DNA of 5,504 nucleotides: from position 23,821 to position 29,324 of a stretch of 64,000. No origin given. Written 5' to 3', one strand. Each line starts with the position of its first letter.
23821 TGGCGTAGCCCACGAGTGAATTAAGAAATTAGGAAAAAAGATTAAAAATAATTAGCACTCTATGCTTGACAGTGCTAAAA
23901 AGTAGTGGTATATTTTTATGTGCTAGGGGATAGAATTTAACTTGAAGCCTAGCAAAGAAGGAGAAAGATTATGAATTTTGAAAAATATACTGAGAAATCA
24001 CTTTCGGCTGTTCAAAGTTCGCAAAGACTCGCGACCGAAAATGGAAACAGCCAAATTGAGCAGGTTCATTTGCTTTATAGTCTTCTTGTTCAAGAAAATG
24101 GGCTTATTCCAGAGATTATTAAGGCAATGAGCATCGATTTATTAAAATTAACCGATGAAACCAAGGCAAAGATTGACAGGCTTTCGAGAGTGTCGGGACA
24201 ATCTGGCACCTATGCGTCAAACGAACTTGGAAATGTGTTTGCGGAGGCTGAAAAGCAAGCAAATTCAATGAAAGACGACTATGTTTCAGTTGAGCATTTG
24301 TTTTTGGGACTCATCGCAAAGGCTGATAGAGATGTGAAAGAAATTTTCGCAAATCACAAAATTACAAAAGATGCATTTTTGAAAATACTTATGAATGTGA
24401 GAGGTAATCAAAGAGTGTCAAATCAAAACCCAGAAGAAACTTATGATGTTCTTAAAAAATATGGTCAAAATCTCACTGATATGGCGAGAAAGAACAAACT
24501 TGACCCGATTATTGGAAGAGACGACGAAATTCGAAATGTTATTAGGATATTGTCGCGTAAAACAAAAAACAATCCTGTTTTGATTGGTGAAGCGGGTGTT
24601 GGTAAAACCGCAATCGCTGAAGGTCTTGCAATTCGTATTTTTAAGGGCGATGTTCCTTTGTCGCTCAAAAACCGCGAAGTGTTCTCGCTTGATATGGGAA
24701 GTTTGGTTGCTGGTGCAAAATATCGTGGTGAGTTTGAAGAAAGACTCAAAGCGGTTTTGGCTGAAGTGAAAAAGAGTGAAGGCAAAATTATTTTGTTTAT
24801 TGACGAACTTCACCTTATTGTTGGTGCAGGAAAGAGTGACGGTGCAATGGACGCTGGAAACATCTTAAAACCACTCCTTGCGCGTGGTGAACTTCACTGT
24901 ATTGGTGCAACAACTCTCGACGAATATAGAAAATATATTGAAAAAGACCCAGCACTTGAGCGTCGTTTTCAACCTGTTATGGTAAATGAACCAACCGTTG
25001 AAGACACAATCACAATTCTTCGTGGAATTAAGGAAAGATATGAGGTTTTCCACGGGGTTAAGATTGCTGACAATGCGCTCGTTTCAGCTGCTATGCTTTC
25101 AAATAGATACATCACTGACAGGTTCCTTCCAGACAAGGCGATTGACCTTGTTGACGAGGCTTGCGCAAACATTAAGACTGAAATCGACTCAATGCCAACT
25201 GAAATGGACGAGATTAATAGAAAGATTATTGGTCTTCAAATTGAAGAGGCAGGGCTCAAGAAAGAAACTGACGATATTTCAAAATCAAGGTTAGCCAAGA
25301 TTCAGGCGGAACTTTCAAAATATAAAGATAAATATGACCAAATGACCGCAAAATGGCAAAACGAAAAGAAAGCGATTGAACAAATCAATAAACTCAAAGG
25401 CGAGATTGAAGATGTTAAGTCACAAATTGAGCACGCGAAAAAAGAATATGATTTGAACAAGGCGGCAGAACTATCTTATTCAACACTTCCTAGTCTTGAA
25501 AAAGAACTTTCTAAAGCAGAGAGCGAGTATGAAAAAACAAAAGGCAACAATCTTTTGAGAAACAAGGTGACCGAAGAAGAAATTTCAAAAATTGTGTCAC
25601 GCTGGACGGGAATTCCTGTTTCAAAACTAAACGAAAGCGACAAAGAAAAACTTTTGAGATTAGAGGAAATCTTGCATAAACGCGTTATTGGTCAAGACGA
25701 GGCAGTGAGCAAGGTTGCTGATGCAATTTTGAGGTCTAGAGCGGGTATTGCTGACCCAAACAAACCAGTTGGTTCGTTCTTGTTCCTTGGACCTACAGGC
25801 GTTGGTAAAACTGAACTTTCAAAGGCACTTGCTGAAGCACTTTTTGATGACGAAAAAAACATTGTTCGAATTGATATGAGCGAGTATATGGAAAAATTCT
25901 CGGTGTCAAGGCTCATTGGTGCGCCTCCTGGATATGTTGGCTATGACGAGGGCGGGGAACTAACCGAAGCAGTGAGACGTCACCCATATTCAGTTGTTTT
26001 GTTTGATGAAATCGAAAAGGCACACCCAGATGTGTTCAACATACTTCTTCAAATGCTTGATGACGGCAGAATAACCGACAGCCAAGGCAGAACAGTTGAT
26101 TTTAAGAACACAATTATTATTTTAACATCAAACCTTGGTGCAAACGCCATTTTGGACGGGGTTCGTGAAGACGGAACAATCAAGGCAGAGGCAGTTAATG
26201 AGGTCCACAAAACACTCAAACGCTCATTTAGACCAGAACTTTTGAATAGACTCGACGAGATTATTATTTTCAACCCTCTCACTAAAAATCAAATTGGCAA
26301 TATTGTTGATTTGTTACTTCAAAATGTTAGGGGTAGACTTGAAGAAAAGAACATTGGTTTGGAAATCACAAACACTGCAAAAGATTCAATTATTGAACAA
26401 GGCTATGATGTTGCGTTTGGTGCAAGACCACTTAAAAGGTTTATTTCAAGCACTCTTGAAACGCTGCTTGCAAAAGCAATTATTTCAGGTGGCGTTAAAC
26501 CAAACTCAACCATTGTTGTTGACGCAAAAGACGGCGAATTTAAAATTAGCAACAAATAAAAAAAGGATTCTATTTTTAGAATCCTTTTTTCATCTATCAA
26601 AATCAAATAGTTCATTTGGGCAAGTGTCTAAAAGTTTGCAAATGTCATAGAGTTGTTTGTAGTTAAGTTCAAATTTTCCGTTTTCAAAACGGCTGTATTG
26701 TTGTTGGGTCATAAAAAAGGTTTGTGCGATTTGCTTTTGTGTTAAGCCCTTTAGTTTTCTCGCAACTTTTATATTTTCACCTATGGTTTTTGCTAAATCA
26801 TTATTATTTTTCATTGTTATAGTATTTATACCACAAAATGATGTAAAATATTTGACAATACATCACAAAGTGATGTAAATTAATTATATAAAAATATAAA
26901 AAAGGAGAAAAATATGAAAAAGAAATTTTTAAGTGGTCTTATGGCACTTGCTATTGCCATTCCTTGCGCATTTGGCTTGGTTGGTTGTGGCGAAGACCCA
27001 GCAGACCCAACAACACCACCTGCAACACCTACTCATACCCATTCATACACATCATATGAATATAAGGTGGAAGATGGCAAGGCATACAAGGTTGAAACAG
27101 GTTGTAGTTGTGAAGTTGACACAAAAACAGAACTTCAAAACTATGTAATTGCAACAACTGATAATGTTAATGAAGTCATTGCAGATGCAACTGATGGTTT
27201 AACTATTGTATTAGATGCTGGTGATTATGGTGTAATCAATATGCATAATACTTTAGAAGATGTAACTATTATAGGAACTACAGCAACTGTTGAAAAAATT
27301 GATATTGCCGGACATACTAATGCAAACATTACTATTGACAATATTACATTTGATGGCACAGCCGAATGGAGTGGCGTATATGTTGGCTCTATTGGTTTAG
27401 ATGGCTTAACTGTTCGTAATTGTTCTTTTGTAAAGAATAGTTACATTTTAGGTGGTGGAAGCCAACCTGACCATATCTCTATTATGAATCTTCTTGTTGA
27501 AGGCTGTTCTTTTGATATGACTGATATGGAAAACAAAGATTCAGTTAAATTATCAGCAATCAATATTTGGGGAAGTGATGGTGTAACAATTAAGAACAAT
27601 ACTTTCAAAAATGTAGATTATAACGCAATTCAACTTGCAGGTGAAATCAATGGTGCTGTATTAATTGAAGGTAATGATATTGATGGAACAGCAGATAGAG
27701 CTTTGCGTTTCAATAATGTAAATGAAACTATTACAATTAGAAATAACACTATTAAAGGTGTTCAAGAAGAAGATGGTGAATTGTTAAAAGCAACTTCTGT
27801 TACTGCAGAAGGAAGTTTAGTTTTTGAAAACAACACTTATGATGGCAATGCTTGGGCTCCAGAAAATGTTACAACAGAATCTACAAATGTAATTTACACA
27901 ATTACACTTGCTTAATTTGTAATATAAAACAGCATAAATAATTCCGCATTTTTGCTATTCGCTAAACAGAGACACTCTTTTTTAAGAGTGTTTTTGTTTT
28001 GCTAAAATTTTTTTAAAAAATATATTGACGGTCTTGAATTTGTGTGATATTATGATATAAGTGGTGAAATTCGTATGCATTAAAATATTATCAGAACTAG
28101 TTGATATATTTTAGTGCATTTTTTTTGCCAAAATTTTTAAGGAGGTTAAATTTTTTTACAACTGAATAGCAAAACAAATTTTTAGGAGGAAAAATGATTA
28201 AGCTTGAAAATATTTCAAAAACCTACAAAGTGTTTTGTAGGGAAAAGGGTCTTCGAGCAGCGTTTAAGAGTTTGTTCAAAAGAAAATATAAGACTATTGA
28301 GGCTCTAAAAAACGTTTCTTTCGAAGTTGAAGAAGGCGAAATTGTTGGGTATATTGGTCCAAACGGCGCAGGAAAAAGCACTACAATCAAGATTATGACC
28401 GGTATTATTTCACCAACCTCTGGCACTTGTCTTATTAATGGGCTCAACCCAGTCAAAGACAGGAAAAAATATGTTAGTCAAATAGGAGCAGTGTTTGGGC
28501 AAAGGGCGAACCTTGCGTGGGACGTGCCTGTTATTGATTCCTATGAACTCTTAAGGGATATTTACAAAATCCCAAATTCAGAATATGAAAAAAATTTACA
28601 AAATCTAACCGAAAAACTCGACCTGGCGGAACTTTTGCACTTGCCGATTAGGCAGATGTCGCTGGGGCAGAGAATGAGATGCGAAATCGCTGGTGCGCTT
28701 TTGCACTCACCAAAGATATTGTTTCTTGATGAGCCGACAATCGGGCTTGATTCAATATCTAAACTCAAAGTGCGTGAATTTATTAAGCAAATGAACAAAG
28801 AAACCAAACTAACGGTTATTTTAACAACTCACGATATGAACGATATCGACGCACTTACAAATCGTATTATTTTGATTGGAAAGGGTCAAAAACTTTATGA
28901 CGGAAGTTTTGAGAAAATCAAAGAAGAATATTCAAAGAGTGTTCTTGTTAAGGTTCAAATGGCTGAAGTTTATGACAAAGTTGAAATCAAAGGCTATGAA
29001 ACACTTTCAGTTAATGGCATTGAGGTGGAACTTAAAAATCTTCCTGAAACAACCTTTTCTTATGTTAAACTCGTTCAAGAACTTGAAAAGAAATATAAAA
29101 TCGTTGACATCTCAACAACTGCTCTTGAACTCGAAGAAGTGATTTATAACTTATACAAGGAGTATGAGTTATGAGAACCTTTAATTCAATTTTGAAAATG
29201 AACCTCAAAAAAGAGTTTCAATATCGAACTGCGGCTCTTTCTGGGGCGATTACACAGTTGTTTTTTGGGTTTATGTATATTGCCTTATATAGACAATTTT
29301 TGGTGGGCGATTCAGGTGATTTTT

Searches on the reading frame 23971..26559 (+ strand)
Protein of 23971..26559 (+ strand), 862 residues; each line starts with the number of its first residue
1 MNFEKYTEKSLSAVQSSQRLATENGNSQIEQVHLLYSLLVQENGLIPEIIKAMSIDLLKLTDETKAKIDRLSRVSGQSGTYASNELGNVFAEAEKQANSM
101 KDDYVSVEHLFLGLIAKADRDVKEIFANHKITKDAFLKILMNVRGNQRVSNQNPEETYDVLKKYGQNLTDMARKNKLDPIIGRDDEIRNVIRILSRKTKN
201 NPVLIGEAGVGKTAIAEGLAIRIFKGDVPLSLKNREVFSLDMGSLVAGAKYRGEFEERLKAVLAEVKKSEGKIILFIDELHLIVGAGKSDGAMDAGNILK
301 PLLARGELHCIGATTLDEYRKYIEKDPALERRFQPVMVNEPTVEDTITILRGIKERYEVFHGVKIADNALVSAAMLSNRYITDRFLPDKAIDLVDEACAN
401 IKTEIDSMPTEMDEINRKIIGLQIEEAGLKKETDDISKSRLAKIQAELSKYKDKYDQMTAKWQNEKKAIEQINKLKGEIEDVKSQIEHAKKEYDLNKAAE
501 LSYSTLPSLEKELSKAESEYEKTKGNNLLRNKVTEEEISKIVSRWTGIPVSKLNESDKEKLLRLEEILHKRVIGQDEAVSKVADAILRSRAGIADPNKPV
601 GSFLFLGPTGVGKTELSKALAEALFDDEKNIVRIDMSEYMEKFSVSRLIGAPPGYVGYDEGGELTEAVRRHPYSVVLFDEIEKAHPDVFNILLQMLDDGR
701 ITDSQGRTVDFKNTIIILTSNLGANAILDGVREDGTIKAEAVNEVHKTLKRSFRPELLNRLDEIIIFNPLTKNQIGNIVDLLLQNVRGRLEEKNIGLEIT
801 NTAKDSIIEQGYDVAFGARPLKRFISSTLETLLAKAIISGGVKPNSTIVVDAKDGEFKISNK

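Call 16: search_protein_families(library=pfam, proteins=[window:23971-26559:+])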
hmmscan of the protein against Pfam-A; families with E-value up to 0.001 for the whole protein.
window:23971-26559:+ (862 aa): 23 families
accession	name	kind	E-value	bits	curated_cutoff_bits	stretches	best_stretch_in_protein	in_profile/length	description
PF07724.20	AAA_2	-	2.1e-72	243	27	1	598-764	1-166/166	AAA domain (Cdc48 subfamily)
PF17871.7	AAA_lid_9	-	6.9e-34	116.3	22.8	1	342-444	1-103/104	AAA lid domain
PF10431.15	ClpB_D2-small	-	4.7e-24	84.7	21.9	1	770-850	1-81/81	C-terminal, D2-small domain, of ClpB protein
PF00004.35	AAA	-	4.9e-24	85.7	21.2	2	203-316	2-110/131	ATPase family associated with various cellular activities (AAA)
PF02861.25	Clp_N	-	3.4e-20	72.4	20.7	2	93-145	1-53/53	Clp amino terminal domain, pathogenicity island component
PF07728.20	AAA_5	-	1.8e-17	64.1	22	1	603-721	2-122/139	AAA domain (dynein-related subfamily)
PF13191.12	AAA_16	-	5.9e-10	40.3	32.6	0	180-220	2-45/167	AAA ATPase domain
PF00158.32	Sigma54_activat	-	1.8e-09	37.9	20.2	1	602-707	24-128/168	Sigma-54 interaction domain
PF13401.12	AAA_22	-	1.1e-08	35.9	27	0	602-698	7-110/130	AAA domain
PF20720.3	nSTAND3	-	8.2e-08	32.5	27.2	0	188-225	8-43/155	Novel STAND NTPase 3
PF13173.12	AAA_14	-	3.1e-06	27.6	27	0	604-699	6-88/129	AAA domain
PF01637.24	ATPase_2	-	6.3e-06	26.6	33.2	0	183-287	4-126/225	ATPase domain predominantly from Archaea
PF12775.13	AAA_7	-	1.9e-05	24.8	25.8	0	602-649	35-82/181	P-loop containing dynein motor region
PF05621.17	TniB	-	2.6e-05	24.2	22.4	0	226-338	75-184/189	Bacterial TniB protein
PF01695.23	IstB_IS21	-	3.3e-05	23.9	24.1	0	197-224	90-117/238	IstB-like ATP binding protein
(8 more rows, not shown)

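Call 21: find_encoding_contigs(protein=window:23971-26559:+, flank=6000, max_places=10)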
Protein window:23971-26559:+ (862 aa): 23 contigs read that carry it; 10 places shown.
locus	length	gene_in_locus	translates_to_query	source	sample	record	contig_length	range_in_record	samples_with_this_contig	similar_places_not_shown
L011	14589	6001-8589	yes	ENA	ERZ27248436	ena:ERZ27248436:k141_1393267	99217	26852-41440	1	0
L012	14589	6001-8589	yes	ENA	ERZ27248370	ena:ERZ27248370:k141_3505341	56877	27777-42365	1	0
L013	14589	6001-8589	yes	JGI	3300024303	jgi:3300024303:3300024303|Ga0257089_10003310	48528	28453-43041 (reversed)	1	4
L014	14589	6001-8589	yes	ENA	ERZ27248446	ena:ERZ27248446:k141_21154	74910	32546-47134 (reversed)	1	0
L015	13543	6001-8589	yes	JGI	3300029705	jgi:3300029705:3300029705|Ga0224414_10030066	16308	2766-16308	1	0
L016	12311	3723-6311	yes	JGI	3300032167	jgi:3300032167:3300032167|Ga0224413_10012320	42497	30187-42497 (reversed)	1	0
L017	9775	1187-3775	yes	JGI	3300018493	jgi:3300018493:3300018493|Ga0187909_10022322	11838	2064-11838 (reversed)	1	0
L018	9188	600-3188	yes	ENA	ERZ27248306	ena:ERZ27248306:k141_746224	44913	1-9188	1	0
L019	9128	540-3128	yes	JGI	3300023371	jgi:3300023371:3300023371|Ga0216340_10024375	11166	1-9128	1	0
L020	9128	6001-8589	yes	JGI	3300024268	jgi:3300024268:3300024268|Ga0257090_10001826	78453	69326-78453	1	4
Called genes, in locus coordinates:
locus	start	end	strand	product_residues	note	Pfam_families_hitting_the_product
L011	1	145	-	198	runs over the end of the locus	PF07670:Gate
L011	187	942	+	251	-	PF01026:TatD_DNase, PF04909:Amidohydro_2 (weak)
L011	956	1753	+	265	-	PF00398:RrnaAD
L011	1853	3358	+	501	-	-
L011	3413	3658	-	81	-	PF12637:TSCPD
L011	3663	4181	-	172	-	PF14277:DUF4364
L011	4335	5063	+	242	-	-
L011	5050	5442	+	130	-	-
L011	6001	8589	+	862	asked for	PF02861:Clp_N, PF23569:NBD_SMAX1, PF00004:AAA, PF17871:AAA_lid_9, PF00004:AAA, PF07724:AAA_2, PF07728:AAA_5, PF10431:ClpB_D2-small, +8 more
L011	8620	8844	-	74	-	PF12844:HTH_19, PF13443:HTH_26 (weak), PF01381:HTH_3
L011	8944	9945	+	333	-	PF13229:Beta_helix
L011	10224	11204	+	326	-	PF00005:ABC_tran, PF13304:AAA_21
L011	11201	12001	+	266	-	PF01061:ABC2_membrane (faint), PF12698:ABC2_membrane_3 (weak)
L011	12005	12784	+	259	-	PF06182:ABC2_membrane_6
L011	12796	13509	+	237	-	PF23023:Anti-Pycsar_Apyc1 (weak), PF00753:Lactamase_B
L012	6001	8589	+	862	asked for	PF02861:Clp_N, PF23569:NBD_SMAX1, PF00004:AAA, PF17871:AAA_lid_9, PF00004:AAA, PF07724:AAA_2, PF07728:AAA_5, PF10431:ClpB_D2-small, +8 more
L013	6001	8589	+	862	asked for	PF02861:Clp_N, PF23569:NBD_SMAX1, PF00004:AAA, PF17871:AAA_lid_9, PF00004:AAA, PF07724:AAA_2, PF07728:AAA_5, PF10431:ClpB_D2-small, +8 more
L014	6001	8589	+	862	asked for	PF02861:Clp_N, PF23569:NBD_SMAX1, PF00004:AAA, PF17871:AAA_lid_9, PF00004:AAA, PF07724:AAA_2, PF07728:AAA_5, PF10431:ClpB_D2-small, +8 more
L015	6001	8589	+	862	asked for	PF02861:Clp_N, PF23569:NBD_SMAX1, PF00004:AAA, PF17871:AAA_lid_9, PF00004:AAA, PF07724:AAA_2, PF07728:AAA_5, PF10431:ClpB_D2-small, +8 more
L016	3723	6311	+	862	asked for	PF02861:Clp_N, PF23569:NBD_SMAX1, PF00004:AAA, PF17871:AAA_lid_9, PF00004:AAA, PF07724:AAA_2, PF07728:AAA_5, PF10431:ClpB_D2-small, +8 more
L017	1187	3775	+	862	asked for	PF02861:Clp_N, PF23569:NBD_SMAX1, PF00004:AAA, PF17871:AAA_lid_9, PF00004:AAA, PF07724:AAA_2, PF07728:AAA_5, PF10431:ClpB_D2-small, +8 more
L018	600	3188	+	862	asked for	PF02861:Clp_N, PF23569:NBD_SMAX1, PF00004:AAA, PF17871:AAA_lid_9, PF00004:AAA, PF07724:AAA_2, PF07728:AAA_5, PF10431:ClpB_D2-small, +8 more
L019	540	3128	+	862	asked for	PF02861:Clp_N, PF23569:NBD_SMAX1, PF00004:AAA, PF17871:AAA_lid_9, PF00004:AAA, PF07724:AAA_2, PF07728:AAA_5, PF10431:ClpB_D2-small, +8 more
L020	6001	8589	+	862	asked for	PF02861:Clp_N, PF23569:NBD_SMAX1, PF00004:AAA, PF17871:AAA_lid_9, PF00004:AAA, PF07724:AAA_2, PF07728:AAA_5, PF10431:ClpB_D2-small, +8 more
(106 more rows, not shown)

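Call 26: find_homologous_proteins(query=window:23971-26556:+, max_evalue=1e-100)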
Query window:23971-26556:+ (862 aa): 8000 proteins with E <= 1e-100 among 8000 candidates; the best 120 are listed.
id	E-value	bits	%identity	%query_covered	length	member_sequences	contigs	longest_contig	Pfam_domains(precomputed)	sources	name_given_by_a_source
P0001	0.0e+0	1862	100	100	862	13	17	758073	PF13173.13,PF02861.26,PF00004.36,PF13401.13,PF23569.2,PF17871.8,PF01637.25,PF07728.21,PF13191.13,PF00158.33,PF07724.21,PF12775.14,PF05621.18,PF10431.16,PF20720.4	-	-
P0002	0.0e+0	1766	94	100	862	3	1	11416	PF02861.26,PF00004.36,PF13401.13,PF23569.2,PF17871.8,PF07728.21,PF13191.13,PF00158.33,PF07724.21,PF12775.14,PF05621.18,PF10431.16,PF20720.4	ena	-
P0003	0.0e+0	1746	93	100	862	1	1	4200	PF13173.13,PF02861.26,PF00004.36,PF13401.13,PF23569.2,PF17871.8,PF01637.25,PF07728.21,PF13191.13,PF00158.33,PF07724.21,PF05621.18,PF10431.16,PF20720.4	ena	-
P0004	0.0e+0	1696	90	100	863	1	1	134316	PF13173.13,PF02861.26,PF00004.36,PF13401.13,PF23569.2,PF17871.8,PF07728.21,PF13191.13,PF00158.33,PF07724.21,PF05621.18,PF10431.16,PF20720.4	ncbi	-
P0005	0.0e+0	1688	-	-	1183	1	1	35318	PF13173.13,PF08477.20,PF00004.36,PF13401.13,PF13238.13,PF05673.20,PF07728.21,PF04851.22,PF13191.13,PF06414.19,PF07724.21,PF05729.19,PF13521.13,PF10431.16,PF02861.26,PF26263.1,PF01057.24,PF23569.2,PF17871.8,PF01637.25,PF01695.24,PF13479.13,PF25201.1,PF00158.33,PF12775.14,PF02367.24,PF00910.29,PF05621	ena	-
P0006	0.0e+0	1629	87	100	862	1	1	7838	PF13173.13,PF02861.26,PF00004.36,PF13401.13,PF23569.2,PF17871.8,PF07728.21,PF13191.13,PF00158.33,PF07724.21,PF05621.18,PF10431.16,PF20720.4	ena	-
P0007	0.0e+0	1564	83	100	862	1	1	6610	PF13173.13,PF02861.26,PF00004.36,PF13401.13,PF23569.2,PF17871.8,PF07728.21,PF13191.13,PF00158.33,PF07724.21,PF05621.18,PF10431.16,PF20720.4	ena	-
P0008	0.0e+0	1541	81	100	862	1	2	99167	PF13173.13,PF02861.26,PF00004.36,PF13401.13,PF23569.2,PF17871.8,PF07728.21,PF13191.13,PF00158.33,PF07724.21,PF05621.18,PF10431.16,PF20720.4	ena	-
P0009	0.0e+0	1541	81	100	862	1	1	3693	PF13173.13,PF02861.26,PF00004.36,PF13401.13,PF23569.2,PF17871.8,PF07728.21,PF13191.13,PF00158.33,PF07724.21,PF05621.18,PF10431.16,PF20720.4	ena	-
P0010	0.0e+0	1536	81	100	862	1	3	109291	PF02861.26,PF00004.36,PF13401.13,PF23569.2,PF17871.8,PF07728.21,PF13191.13,PF00158.33,PF07724.21,PF05621.18,PF10431.16,PF20720.4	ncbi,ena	-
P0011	0.0e+0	1536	81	100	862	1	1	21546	PF02861.26,PF00004.36,PF13401.13,PF23569.2,PF17871.8,PF07728.21,PF13191.13,PF00158.33,PF07724.21,PF05621.18,PF10431.16,PF20720.4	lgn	-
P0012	0.0e+0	1536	81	100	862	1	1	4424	PF13173.13,PF02861.26,PF00004.36,PF13401.13,PF23569.2,PF17871.8,PF01637.25,PF07728.21,PF13191.13,PF00158.33,PF07724.21,PF12775.14,PF05621.18,PF10431.16,PF20720.4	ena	-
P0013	0.0e+0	1535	81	100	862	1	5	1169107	PF02861.26,PF00004.36,PF13401.13,PF23569.2,PF17871.8,PF07728.21,PF13191.13,PF00158.33,PF07724.21,PF05621.18,PF10431.16,PF20720.4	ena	-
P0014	0.0e+0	1535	81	100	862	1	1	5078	PF13173.13,PF02861.26,PF00004.36,PF13401.13,PF23569.2,PF17871.8,PF01637.25,PF07728.21,PF13191.13,PF00158.33,PF07724.21,PF12775.14,PF05621.18,PF10431.16,PF20720.4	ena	-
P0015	0.0e+0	1535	81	100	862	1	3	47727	PF02861.26,PF00004.36,PF13401.13,PF23569.2,PF17871.8,PF07728.21,PF13191.13,PF00158.33,PF07724.21,PF05621.18,PF10431.16,PF20720.4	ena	-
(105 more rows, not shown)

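Call 27: find_encoding_contigs(protein=P0002, flank=3000, max_places=3)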
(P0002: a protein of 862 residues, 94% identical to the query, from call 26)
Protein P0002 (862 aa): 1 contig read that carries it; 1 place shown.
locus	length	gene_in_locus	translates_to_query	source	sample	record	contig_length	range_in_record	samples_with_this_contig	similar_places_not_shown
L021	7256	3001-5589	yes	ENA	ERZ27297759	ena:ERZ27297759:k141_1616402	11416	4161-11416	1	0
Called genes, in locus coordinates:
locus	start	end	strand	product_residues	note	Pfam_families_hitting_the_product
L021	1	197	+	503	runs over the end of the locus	-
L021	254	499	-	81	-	PF12637:TSCPD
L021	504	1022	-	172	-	PF14277:DUF4364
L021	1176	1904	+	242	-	-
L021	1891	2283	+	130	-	-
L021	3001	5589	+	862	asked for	PF02861:Clp_N, PF23569:NBD_SMAX1, PF00004:AAA, PF17871:AAA_lid_9, PF00004:AAA, PF07724:AAA_2, PF07728:AAA_5, PF10431:ClpB_D2-small, +6 more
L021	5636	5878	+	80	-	-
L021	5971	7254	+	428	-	?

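Call 28: find_encoding_contigs(protein=P0004, flank=3000, max_places=3)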
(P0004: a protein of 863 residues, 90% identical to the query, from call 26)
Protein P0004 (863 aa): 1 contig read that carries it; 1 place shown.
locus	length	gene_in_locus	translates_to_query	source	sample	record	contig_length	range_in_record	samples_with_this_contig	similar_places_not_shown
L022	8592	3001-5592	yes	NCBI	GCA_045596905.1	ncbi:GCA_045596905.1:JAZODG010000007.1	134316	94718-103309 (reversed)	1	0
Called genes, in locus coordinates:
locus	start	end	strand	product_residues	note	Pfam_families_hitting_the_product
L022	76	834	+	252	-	-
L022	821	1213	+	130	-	-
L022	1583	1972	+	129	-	-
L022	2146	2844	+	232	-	-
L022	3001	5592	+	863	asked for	PF02861:Clp_N, PF23569:NBD_SMAX1, PF00004:AAA, PF17871:AAA_lid_9, PF00004:AAA, PF07724:AAA_2, PF07728:AAA_5, PF10431:ClpB_D2-small, +6 more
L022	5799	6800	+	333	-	PF00005:ABC_tran, PF13304:AAA_21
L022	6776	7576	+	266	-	-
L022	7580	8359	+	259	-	PF06182:ABC2_membrane_6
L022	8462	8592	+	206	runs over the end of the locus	PF00753:Lactamase_B, PF23023:Anti-Pycsar_Apyc1 (weak)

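Call 29: find_encoding_contigs(protein=P0006, flank=3000, max_places=3)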
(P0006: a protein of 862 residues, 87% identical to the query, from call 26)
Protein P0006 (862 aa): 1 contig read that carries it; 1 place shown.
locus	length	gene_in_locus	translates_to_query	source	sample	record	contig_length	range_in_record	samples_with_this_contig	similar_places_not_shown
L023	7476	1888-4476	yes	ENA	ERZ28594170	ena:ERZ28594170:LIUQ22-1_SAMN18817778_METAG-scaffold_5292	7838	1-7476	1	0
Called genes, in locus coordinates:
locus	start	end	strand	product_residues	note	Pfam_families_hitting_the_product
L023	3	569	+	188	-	?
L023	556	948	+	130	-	-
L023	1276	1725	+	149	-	PF00293:NUDIX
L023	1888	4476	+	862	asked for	PF02861:Clp_N, PF23569:NBD_SMAX1, PF00004:AAA, PF17871:AAA_lid_9, PF00004:AAA, PF07724:AAA_2, PF07728:AAA_5, PF10431:ClpB_D2-small, +6 more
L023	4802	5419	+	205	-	PF23023:Anti-Pycsar_Apyc1 (weak), PF00753:Lactamase_B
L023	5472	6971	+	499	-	PF01433:Peptidase_M1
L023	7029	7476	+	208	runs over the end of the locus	PF23023:Anti-Pycsar_Apyc1, PF00753:Lactamase_B, PF16661:Lactamase_B_6 (weak), PF12706:Lactamase_B_2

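Call 61: search_protein_families(library=pfam, proteins=[L022:1583-1969:+, L022:2146-2841:+], max_evalue=0.01)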
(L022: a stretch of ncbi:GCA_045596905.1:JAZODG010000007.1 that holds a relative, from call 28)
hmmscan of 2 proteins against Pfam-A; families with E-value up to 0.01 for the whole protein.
L022:1583-1969:+ (129 aa): 0 families

L022:2146-2841:+ (232 aa): 0 families

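Call 62: search_protein_families(library=phrogs, proteins=[L022:1583-1969:+, L022:2146-2841:+], max_evalue=0.001)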
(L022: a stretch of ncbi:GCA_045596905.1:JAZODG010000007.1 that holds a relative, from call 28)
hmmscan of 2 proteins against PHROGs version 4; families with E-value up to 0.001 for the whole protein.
L022:1583-1969:+ (129 aa): 1 family
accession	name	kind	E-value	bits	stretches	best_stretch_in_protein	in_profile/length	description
phrog_7380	-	unknown function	0.00034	21.9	1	59-86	28-55/77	-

L022:2146-2841:+ (232 aa): 0 families

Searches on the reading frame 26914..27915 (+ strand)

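Call 16: search_protein_families(library=pfam, proteins=[window:26914-27915:+])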
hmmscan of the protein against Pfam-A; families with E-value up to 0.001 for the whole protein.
window:26914-27915:+ (333 aa): 1 family
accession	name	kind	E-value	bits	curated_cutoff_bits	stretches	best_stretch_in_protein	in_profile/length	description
PF13229.12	Beta_helix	-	9.5e-11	42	25.9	1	207-315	43-140/158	Right handed beta helix region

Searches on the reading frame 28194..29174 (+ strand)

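Call 16: search_protein_families(library=pfam, proteins=[window:28194-29174:+])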
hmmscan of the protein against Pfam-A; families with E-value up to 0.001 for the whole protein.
window:28194-29174:+ (326 aa): 3 families
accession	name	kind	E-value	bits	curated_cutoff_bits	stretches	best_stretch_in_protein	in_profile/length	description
PF00005.33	ABC_tran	-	8.6e-29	101.3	25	1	38-182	1-136/137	ABC transporter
PF13304.12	AAA_21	-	1.8e-11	45.1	27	1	149-215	232-300/304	AAA domain, putative AbiEii toxin, Type IV TA system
PF03215.21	Rad17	-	0.00062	20.2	23.8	0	27-90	23-85/186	Rad17 P-loop domain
